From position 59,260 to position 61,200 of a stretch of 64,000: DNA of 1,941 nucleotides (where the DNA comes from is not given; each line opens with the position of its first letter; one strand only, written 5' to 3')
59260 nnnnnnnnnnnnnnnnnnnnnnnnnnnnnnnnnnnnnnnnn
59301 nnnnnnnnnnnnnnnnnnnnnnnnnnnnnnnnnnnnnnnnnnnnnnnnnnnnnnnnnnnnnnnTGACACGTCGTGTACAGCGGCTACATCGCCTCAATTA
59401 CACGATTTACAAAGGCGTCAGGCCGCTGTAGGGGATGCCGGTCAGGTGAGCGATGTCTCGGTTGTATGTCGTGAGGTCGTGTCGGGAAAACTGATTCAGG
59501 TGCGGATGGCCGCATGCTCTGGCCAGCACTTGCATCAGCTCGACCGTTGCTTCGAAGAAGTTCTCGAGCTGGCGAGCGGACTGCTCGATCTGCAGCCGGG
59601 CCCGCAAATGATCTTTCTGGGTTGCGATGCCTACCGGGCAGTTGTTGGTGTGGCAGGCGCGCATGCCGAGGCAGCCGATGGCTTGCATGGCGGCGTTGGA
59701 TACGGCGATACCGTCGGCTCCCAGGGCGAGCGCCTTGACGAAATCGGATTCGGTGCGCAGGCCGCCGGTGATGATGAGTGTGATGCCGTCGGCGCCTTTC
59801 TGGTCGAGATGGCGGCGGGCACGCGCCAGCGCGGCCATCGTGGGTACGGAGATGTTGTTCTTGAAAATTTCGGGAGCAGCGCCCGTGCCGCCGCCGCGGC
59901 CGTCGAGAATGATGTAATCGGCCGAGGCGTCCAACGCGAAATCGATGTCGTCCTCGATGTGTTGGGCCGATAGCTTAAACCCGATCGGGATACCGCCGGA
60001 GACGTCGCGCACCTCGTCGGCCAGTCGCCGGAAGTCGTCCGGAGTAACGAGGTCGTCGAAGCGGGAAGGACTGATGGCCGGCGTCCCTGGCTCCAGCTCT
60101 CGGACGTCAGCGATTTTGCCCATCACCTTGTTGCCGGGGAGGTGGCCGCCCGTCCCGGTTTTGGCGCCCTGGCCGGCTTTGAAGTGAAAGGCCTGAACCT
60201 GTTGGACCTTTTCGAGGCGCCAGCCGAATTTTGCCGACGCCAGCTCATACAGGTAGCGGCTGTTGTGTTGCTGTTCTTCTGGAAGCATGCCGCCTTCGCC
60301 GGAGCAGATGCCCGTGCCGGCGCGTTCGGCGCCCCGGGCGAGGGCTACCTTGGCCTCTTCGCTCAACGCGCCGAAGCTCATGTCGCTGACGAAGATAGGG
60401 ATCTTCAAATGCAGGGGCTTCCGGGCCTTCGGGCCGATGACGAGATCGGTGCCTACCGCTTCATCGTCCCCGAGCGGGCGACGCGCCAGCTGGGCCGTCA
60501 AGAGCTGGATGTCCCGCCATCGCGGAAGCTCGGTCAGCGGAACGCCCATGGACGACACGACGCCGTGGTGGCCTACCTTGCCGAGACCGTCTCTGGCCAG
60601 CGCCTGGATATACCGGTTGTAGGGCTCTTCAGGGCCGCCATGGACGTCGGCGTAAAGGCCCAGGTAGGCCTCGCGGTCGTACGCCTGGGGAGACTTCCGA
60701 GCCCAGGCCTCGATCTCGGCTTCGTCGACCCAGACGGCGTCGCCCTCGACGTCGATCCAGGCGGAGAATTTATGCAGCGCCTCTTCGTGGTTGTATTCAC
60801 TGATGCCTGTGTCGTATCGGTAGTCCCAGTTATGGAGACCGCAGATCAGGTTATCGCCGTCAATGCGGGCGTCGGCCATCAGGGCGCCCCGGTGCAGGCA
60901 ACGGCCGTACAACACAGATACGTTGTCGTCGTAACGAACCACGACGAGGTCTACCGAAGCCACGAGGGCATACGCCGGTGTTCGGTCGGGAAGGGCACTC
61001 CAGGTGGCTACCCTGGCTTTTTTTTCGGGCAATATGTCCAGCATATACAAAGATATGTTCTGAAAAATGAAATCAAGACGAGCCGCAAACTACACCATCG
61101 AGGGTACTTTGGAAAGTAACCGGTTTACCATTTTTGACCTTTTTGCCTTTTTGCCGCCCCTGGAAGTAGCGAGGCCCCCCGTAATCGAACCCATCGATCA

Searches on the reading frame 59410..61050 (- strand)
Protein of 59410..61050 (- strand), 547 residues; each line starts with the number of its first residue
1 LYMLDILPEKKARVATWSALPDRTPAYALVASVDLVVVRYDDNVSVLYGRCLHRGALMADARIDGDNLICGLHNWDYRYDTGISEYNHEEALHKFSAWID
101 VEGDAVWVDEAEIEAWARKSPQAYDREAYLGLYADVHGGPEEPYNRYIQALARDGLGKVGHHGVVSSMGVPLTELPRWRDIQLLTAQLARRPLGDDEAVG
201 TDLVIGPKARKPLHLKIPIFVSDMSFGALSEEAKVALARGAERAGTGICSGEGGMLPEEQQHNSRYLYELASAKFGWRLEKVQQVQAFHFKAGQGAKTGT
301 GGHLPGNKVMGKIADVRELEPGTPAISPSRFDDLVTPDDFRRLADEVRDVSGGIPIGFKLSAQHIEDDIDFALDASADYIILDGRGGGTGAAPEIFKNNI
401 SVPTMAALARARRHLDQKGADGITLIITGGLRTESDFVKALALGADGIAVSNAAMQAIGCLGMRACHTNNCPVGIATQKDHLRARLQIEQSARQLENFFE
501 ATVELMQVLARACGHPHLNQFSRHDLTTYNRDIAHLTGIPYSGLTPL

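Call 28: search_protein_families(library=pfam, proteins=[window:59410-61050:-], max_evalue=0.001)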
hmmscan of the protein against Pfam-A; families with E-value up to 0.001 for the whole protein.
window:59410-61050:- (547 aa): 4 families
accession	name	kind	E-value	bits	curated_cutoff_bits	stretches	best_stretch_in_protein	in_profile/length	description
PF01645.23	Glu_synthase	-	5.6e-94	315.8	20.4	1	208-514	58-367/369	Conserved region in glutamate synthase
PF00355.32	Rieske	-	1.1e-09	38.5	20.3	1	14-82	5-73/88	Rieske [2Fe-2S] domain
PF01070.24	FMN_dh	-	1.6e-08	34.4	24.9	1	367-463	230-314/350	FMN-dependent dehydrogenase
PF00478.31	IMPDH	-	0.00043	19.8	25.6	0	384-450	173-235/345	IMP dehydrogenase / GMP reductase domain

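Call 42: search_protein_families(library=padloc, proteins=[window:59410-61050:-], max_evalue=0.01)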
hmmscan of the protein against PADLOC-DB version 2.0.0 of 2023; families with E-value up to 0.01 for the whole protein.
window:59410-61050:- (547 aa): 0 families
